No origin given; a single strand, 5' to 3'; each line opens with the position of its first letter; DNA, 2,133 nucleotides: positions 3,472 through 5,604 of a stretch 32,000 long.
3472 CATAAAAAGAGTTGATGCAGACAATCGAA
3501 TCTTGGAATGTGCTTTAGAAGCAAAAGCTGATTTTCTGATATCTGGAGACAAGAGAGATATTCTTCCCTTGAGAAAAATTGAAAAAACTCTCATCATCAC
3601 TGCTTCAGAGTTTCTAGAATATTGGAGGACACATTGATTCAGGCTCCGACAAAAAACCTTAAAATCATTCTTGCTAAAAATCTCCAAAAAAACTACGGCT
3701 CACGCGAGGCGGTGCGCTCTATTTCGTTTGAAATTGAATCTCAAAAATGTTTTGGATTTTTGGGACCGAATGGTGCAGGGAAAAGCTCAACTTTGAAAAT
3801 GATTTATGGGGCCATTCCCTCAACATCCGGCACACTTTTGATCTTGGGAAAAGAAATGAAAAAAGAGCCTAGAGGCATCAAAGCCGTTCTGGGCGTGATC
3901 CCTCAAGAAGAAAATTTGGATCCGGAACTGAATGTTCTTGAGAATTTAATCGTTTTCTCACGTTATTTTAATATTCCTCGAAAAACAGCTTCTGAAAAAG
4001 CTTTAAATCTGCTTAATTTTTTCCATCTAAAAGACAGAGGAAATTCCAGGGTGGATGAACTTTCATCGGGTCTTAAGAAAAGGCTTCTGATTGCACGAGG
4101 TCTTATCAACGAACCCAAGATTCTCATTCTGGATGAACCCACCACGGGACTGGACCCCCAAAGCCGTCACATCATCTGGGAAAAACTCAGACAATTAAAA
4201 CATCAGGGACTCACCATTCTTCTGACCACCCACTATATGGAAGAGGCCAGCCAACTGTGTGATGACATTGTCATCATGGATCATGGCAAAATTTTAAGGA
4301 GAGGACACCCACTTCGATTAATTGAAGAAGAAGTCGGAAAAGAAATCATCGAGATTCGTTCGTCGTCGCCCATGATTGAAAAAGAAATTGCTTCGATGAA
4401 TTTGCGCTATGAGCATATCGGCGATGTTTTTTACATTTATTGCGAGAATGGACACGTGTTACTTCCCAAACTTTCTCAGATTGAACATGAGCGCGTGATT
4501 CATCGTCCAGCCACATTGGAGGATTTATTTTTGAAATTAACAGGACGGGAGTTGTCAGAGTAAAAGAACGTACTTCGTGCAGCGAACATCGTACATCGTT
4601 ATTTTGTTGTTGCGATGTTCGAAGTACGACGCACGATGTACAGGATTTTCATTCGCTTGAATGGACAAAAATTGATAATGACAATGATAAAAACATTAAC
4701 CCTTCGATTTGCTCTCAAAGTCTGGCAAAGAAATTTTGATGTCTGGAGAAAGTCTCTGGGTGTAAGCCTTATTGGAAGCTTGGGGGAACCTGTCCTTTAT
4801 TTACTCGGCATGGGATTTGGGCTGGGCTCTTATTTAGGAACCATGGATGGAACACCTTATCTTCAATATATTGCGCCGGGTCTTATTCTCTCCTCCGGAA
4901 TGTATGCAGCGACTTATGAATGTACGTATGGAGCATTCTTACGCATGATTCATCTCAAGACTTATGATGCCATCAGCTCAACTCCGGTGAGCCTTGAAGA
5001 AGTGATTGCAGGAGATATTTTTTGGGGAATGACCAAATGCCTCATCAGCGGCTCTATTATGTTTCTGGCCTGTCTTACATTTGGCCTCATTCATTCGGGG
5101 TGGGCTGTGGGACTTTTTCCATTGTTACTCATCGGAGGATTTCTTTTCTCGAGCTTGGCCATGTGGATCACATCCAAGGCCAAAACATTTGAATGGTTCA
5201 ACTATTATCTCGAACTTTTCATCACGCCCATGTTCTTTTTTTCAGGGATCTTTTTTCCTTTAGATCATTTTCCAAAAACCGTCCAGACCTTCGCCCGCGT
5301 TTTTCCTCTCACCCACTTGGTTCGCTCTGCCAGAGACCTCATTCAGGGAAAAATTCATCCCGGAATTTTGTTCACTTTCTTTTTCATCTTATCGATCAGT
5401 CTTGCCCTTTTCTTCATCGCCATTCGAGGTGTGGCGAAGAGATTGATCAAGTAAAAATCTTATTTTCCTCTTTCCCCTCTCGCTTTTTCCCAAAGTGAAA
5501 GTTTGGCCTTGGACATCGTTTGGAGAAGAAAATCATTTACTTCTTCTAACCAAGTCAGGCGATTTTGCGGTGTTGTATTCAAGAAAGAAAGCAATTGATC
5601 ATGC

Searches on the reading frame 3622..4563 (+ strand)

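Call 45: search_protein_families(library=pfam, max_evalue=0.00001, proteins=[window:3622-4563:+])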
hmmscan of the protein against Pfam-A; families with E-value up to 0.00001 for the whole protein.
window:3622-4563:+ (313 aa): 2 families
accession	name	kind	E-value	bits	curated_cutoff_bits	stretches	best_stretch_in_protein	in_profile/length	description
PF00005.33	ABC_tran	-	1.5e-31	110.2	25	1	32-175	2-137/137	ABC transporter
PF13304.12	AAA_21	-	2.7e-11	44.5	27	1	130-204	221-298/304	AAA domain, putative AbiEii toxin, Type IV TA system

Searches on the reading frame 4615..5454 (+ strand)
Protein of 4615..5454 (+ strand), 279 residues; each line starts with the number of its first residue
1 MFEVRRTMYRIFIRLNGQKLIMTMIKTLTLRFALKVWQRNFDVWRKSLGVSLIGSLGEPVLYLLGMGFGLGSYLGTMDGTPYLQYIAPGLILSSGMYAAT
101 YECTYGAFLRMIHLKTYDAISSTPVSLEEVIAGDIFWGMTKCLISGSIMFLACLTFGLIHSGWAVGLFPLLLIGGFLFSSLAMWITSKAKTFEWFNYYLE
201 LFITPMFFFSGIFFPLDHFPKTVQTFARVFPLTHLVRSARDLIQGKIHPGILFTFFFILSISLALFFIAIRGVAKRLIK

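Call 45: search_protein_families(library=pfam, max_evalue=0.00001, proteins=[window:4615-5454:+])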
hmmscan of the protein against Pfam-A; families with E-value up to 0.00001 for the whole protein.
window:4615-5454:+ (279 aa): 2 families
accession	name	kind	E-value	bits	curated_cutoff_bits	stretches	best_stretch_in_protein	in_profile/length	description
PF01061.29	ABC2_membrane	-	3.6e-18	66.3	26.9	1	36-241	6-208/211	ABC-2 type transporter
PF12698.13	ABC2_membrane_3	-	8.8e-09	35.3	31.6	1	82-269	160-344/347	ABC-2 family transporter protein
